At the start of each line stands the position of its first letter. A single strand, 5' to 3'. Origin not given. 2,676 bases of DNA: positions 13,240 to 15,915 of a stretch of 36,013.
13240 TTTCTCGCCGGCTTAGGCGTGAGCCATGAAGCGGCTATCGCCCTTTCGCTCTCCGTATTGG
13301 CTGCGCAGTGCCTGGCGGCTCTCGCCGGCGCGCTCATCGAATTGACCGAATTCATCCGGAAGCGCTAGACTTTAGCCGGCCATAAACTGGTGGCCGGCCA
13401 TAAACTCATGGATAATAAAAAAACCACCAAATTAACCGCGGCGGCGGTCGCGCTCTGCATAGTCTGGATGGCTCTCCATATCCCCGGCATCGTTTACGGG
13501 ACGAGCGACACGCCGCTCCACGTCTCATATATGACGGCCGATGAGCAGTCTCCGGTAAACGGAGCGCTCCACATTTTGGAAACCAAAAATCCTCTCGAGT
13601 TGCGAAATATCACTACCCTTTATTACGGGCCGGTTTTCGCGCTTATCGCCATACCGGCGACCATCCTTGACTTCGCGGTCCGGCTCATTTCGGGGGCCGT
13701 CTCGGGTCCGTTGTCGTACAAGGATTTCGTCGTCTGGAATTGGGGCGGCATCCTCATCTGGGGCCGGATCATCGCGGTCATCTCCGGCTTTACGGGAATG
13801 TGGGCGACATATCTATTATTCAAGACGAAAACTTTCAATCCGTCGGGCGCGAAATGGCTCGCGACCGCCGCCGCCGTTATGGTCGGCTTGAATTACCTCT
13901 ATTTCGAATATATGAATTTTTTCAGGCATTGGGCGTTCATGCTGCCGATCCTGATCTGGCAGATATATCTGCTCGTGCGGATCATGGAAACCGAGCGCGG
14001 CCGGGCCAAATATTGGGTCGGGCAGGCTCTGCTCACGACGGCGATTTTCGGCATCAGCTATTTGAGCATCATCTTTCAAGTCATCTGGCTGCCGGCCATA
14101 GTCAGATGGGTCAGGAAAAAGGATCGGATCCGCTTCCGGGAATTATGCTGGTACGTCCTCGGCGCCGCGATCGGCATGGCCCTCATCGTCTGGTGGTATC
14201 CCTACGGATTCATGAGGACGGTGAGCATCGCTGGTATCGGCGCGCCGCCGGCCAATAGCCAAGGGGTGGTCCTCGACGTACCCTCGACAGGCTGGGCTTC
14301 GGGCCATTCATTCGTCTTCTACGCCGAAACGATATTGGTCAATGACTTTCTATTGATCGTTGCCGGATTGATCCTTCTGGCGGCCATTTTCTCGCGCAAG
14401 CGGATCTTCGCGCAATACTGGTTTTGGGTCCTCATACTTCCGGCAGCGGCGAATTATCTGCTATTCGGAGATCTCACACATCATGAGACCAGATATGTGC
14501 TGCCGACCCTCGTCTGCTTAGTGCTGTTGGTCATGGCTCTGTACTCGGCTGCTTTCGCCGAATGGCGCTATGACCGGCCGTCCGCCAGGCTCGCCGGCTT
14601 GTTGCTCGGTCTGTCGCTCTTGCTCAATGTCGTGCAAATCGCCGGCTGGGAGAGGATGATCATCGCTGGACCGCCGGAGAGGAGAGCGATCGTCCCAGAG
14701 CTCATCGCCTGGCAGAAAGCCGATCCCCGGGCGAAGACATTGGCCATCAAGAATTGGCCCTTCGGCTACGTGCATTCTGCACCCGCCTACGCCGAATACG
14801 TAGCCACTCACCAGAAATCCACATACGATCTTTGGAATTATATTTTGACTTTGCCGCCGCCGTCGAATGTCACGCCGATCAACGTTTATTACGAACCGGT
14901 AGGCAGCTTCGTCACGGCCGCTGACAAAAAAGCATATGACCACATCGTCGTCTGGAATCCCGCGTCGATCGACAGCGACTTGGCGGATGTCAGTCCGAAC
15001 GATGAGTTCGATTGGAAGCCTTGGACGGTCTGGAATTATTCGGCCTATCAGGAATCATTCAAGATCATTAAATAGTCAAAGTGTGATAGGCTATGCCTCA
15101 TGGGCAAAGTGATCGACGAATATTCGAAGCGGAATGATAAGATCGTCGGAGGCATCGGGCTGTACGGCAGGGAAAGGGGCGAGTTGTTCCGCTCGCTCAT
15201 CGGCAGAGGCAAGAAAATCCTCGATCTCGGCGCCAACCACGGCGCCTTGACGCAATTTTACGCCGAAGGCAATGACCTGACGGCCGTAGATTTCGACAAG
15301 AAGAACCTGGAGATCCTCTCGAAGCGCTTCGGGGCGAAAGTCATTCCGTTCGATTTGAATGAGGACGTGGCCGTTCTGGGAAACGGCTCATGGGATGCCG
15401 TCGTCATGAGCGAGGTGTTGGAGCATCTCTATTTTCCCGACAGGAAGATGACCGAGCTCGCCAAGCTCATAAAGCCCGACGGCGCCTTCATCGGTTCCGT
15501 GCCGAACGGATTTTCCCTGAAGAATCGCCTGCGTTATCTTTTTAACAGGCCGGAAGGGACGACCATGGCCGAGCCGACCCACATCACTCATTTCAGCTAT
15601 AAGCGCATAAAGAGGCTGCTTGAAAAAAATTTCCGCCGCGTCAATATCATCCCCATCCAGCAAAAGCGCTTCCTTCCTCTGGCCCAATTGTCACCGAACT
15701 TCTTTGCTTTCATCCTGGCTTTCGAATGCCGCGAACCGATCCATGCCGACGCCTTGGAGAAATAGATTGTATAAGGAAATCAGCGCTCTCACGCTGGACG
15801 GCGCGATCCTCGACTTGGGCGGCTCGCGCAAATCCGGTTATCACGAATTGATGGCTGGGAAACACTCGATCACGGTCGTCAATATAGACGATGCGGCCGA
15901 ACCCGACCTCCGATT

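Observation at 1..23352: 23-kb envelope-glycan locus: an 18-gene coupled operon plus Wzx and Wzy_C-TPR, lacking initiation, sugar-activation and chain-length genes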

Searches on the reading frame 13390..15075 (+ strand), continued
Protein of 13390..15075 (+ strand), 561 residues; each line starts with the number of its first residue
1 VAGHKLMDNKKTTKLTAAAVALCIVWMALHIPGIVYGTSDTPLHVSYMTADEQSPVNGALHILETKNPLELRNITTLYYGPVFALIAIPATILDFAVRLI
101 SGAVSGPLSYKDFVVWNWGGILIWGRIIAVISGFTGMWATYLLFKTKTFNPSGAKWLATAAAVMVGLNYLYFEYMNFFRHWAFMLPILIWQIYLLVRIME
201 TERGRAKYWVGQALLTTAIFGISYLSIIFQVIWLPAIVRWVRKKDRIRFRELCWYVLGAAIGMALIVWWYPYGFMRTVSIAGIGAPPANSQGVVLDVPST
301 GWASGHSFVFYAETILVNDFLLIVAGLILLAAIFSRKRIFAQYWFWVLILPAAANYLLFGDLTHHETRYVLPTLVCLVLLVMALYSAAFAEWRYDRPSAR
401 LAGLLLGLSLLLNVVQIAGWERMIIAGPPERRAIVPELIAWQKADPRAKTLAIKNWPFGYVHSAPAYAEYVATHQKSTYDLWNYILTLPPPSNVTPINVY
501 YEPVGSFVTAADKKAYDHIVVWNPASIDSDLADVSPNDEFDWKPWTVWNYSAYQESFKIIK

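Call 30: find_related_loci(query=A1, collection=genome_contigs, flank=10000)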
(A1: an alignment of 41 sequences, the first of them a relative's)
Query A1 (555 aa) in genome_contigs; peptide patterns used: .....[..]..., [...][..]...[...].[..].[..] (x = any residue, [..] = any of these).
131 stretches matched a pattern; 19 encode a relative of the query (tblastn E <= 1e-3); 17 distinct loci.
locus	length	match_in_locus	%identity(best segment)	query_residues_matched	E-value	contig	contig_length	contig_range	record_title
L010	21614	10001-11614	50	17-555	0e+0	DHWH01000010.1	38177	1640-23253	MAG TPA_asm: Patescibacteria group bacterium UBA5187 UBA5187_contig_516, whole genome shotgun sequence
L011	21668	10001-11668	50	2-555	0e+0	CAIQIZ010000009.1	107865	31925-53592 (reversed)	uncultured bacterium isolate AM-2014_bin-3837 genome assembly, contig: bin-3837:09/31, whole genome shotgun sequence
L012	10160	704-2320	57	15-555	0e+0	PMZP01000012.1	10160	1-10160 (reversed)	MAG: Candidatus Taylorbacteria bacterium isolate fen_1323 73.20110800_E3D.67_contig_3994, whole genome shotgun sequence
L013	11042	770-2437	50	8-555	0e+0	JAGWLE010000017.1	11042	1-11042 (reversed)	MAG: Patescibacteria group bacterium isolate REEB178 contig-150_7608, whole genome shotgun sequence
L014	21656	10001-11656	45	1-555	5e-163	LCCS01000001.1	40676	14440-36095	MAG: Parcubacteria group bacterium GW2011_GWD2_42_14 UU98_C0001, whole genome shotgun sequence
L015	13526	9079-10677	46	18-555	2e-156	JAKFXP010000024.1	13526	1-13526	MAG: Parcubacteria group bacterium isolate ND3_Bin_29 ND3_0000978, whole genome shotgun sequence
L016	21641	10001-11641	42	12-555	2e-138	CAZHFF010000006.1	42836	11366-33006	MAG TPA_asm: uncultured Candidatus Saccharibacteria bacterium isolate SRP193661_co2_156 genome assembly, contig: NODE_87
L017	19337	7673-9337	47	1-555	7e-173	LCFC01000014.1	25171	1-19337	MAG: Parcubacteria group bacterium GW2011_GWA2_43_11 UV60_C0014, whole genome shotgun sequence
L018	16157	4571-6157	37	19-555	3e-112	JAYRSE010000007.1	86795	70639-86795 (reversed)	MAG: Candidatus Paceibacterota bacterium isolate XM1_ASGE3bin.5 k141_156320, whole genome shotgun sequence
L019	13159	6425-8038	37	7-555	3e-112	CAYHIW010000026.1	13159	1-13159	MAG TPA_asm: uncultured Gammaproteobacteria bacterium isolate ERP119705_co13_443 genome assembly, contig: NODE_5916_leng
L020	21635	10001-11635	39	4-555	1e-111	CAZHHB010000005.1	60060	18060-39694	MAG TPA_asm: uncultured Candidatus Saccharibacteria bacterium isolate ERP113451_co1_453 genome assembly, contig: NODE_35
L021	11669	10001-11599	35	14-555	5e-110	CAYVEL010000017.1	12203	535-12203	MAG TPA_asm: uncultured Candidatus Saccharibacteria bacterium isolate SRP220891_co5_92 genome assembly, contig: NODE_376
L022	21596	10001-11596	33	14-555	3e-102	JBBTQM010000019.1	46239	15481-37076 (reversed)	MAG: Patescibacteria group bacterium isolate H43-bin055_1 H43_bin055_1_000000000019, whole genome shotgun sequence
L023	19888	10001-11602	36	14-555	3e-112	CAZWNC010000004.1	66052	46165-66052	MAG TPA_asm: uncultured Candidatus Saccharibacteria bacterium isolate SRP286056_co1_690 genome assembly, contig: NODE_38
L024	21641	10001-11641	34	6-555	1e-94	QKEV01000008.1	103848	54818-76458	MAG: bacterium isolate SZUA-485 scaffold_347, whole genome shotgun sequence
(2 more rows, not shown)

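Call 39: search_protein_families(library=pfam, alignment_id=A3, max_evalue=0.00001)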
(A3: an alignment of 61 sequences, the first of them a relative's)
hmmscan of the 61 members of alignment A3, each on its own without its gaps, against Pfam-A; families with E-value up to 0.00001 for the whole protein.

A. member 1, L010:2-1747:+ (582 aa): 0 families

B. families by the number of members that match (of 61 scanned): 49 families (the first 25 are shown)
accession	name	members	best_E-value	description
PF08241.18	Methyltransf_11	8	2.4e-18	Methyltransferase domain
PF13489.12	Methyltransf_23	8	4.5e-13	Methyltransferase domain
PF04138.20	GtrA_DPMS_TM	7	2e-24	GtrA/DPMS, transmembrane domain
PF13231.12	PMT_2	5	2.1e-15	Dolichyl-phosphate-mannose-protein mannosyltransferase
PF13649.12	Methyltransf_25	5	3.7e-15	Methyltransferase domain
PF08242.18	Methyltransf_12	5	6.6e-14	Methyltransferase domain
PF13847.12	Methyltransf_31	5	2.1e-11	Methyltransferase domain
PF00483.29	NTP_transferase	4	4.6e-13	Nucleotidyl transferase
PF01593.30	Amino_oxidase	3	1.5e-21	Flavin containing amine oxidoreductase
PF13450.12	NAD_binding_8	3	6.3e-14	NAD(P)-binding Rossmann-like domain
PF01933.23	CofD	2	5.8e-86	2-phospho-L-lactate transferase CofD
PF02355.23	SecD_SecF_C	2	1.3e-50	Protein export membrane protein SecD/SecF, C-terminal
PF13385.13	Laminin_G_3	2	7e-48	Concanavalin A-like lectin/glucanases superfamily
PF07507.16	WavE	2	1.4e-17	WavE lipopolysaccharide synthesis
PF03009.23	GDPD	2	7e-15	Glycerophosphoryl diester phosphodiesterase family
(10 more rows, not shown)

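Call 62: search_protein_representatives(alignment_id=A1)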
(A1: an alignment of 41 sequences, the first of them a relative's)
Query: 41 sequences, 549 profile positions. Proteins with E-value up to 0.001 (for the whole library): 360; up to 1e-10: 141; up to 1e-30: 58. The best 150 are listed.
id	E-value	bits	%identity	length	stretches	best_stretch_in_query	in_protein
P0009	4.1e-217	738.8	-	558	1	7-549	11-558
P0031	6.8e-194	662.2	-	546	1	12-549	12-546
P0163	1.1e-192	658.2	-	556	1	5-549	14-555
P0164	4.3e-190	649.6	-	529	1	14-549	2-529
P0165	1.1e-189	648.2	-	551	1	8-549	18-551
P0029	1.5e-188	644.5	-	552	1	4-548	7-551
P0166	1.3e-184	631.5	-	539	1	8-549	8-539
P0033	1.7e-184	631.1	-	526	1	17-547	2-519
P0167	4.5e-183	626.4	-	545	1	12-549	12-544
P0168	2.8e-180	617.2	-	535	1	13-549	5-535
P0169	2.7e-178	610.7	-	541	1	9-549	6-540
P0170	6.4e-174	596.2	-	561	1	8-548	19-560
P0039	2.1e-173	594.5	-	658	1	9-549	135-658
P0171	4.1e-172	590.3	-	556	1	9-549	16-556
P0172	9.4e-172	589.1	-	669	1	9-549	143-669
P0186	7.8e-144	496.9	-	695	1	11-544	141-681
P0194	1.1e-122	427.1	-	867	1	9-547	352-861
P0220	1.0e-26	110.4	-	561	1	13-403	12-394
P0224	3.0e-22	95.6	-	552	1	9-396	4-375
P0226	4.2e-20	88.5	-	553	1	15-425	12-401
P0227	6.6e-20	87.9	-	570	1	42-424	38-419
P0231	2.9e-18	82.4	-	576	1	14-415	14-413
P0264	1.9e-13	66.6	-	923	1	7-382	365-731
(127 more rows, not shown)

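Call 63: search_protein_families(library=pfam, proteins=[P0220, P0224, P0226, P0227, P0231, P0172, P0194, P0264, P0186], max_evalue=0.01)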
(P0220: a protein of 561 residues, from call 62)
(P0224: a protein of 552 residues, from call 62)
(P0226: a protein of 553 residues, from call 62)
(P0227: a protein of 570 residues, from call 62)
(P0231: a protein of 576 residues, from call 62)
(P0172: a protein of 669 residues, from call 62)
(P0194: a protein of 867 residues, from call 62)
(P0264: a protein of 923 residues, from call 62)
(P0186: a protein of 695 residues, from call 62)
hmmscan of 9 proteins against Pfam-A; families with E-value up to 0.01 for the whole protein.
P0220 (561 aa): 2 families
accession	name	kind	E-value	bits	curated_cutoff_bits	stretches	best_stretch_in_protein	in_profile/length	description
PF13231.12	PMT_2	-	5.7e-06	27.1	26.1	1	115-236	23-143/160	Dolichyl-phosphate-mannose-protein mannosyltransferase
PF02366.24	PMT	-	1.3e-05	25.3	22.7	1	112-262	81-233/245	Dolichyl-phosphate-mannose-protein mannosyltransferase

P0224 (552 aa): 2 families
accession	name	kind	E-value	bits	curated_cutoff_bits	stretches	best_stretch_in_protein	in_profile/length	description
PF13231.12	PMT_2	-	3.5e-09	37.5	26.1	1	109-246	21-155/160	Dolichyl-phosphate-mannose-protein mannosyltransferase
PF03901.23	Glyco_transf_22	-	6e-06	26.2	23.8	1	279-391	256-369/414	Alg9-like mannosyltransferase family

P0226 (553 aa): 2 families
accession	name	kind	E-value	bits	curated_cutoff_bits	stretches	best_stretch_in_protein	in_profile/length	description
PF13231.12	PMT_2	-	1.4e-10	42.1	26.1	1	114-247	24-154/160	Dolichyl-phosphate-mannose-protein mannosyltransferase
PF03901.23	Glyco_transf_22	-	0.00014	21.6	23.8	1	103-380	72-358/414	Alg9-like mannosyltransferase family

P0227 (570 aa): 0 families

P0231 (576 aa): 2 families
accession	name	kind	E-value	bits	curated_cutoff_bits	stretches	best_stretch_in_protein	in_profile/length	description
PF13231.12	PMT_2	-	1.9e-05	25.4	26.1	1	113-254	24-158/160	Dolichyl-phosphate-mannose-protein mannosyltransferase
PF02366.24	PMT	-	0.0018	18.3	22.7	1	113-259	85-236/245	Dolichyl-phosphate-mannose-protein mannosyltransferase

P0172 (669 aa): 1 family
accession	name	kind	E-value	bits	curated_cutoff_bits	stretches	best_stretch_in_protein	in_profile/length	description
PF04138.20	GtrA_DPMS_TM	-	1.1e-16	61.5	26.1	1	7-123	1-117/117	GtrA/DPMS, transmembrane domain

P0194 (867 aa): 1 family
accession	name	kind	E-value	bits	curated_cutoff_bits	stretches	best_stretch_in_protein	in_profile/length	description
PF03706.18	LPG_synthase_TM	-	2.9e-33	116.1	33.4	1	14-301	2-290/302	Lysylphosphatidylglycerol synthase TM region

P0264 (923 aa): 4 families
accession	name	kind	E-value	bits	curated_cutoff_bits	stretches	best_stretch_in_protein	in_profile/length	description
PF13692.12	Glyco_trans_1_4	-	4.6e-20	72.8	27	1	168-310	3-142/142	Glycosyl transferases group 1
PF13524.12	Glyco_trans_1_2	-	9.3e-18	65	25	1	187-337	8-141/144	Glycosyl transferase-like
PF00534.26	Glycos_transf_1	-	1.1e-17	64.5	26.4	1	162-323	11-171/172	Glycosyl transferases group 1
PF13231.12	PMT_2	-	2.1e-08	35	26.1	1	473-619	22-155/160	Dolichyl-phosphate-mannose-protein mannosyltransferase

P0186 (695 aa): 1 family
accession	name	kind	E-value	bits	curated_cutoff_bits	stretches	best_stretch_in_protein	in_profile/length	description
PF04138.20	GtrA_DPMS_TM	-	3.4e-20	72.8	26.1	1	10-125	1-117/117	GtrA/DPMS, transmembrane domain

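Call 64: search_protein_families(library=pfam, alignment_id=A3, max_evalue=1e-14)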
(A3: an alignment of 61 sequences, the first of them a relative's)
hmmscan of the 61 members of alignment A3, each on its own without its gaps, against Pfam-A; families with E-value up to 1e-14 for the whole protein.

A. member 1, L010:2-1747:+ (582 aa): 0 families

B. families by the number of members that match (of 61 scanned): 21 families
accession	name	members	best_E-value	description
PF04138.20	GtrA_DPMS_TM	6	2e-24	GtrA/DPMS, transmembrane domain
PF08241.18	Methyltransf_11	3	2.4e-18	Methyltransferase domain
PF01933.23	CofD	2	5.8e-86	2-phospho-L-lactate transferase CofD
PF13385.13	Laminin_G_3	2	7e-48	Concanavalin A-like lectin/glucanases superfamily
PF07507.16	WavE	2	1.4e-17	WavE lipopolysaccharide synthesis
PF01041.23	DegT_DnrJ_EryC1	1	8.3e-119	DegT/DnrJ/EryC1/StrS aminotransferase family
PF02350.25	Epimerase_2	1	7.5e-87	UDP-N-acetylglucosamine 2-epimerase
PF16861.10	Carbam_trans_C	1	8.8e-61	Carbamoyltransferase C-terminus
PF02355.23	SecD_SecF_C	1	1.3e-50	Protein export membrane protein SecD/SecF, C-terminal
PF02543.21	Carbam_trans_N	1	9.2e-43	Carbamoyltransferase N-terminus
PF05523.17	FdtA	1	1.6e-36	WxcM-like, C-terminal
PF13419.12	HAD_2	1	1.3e-33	Haloacid dehalogenase-like hydrolase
PF00702.32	Hydrolase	1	2e-25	haloacid dehalogenase-like hydrolase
PF22599.2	SecDF_P1_head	1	9.1e-23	SecDF, P1 head subdomain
PF01593.30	Amino_oxidase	1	1.5e-21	Flavin containing amine oxidoreductase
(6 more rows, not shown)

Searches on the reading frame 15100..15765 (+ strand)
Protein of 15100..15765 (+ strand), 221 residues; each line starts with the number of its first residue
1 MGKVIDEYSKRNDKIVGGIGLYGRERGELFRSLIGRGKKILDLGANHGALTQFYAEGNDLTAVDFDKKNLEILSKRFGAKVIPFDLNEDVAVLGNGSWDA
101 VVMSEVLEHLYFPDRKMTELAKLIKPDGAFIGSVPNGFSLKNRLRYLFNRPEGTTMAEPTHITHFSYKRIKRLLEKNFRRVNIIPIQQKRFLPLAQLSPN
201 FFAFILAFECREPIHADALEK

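Call 4: search_protein_families(library=pfam, proteins=[window:15100-15765:+], max_evalue=0.01)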
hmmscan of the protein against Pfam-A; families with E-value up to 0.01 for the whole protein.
window:15100-15765:+ (221 aa): 6 families
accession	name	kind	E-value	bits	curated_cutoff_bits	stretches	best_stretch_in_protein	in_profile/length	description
PF13489.12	Methyltransf_23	-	7.6e-15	55.5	27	1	34-176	20-156/164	Methyltransferase domain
PF08241.18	Methyltransf_11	-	4.5e-11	43.7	21.2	1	41-131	1-94/95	Methyltransferase domain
PF08242.18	Methyltransf_12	-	6.4e-10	40.1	30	1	41-129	1-97/98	Methyltransferase domain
PF13649.12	Methyltransf_25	-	1.4e-08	35.8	27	1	40-128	1-97/97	Methyltransferase domain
PF07021.18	MetW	-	1.7e-06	28.2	21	1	29-137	6-112/193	Methionine biosynthesis protein MetW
PF13847.12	Methyltransf_31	-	3.1e-06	27.4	27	1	36-136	3-113/145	Methyltransferase domain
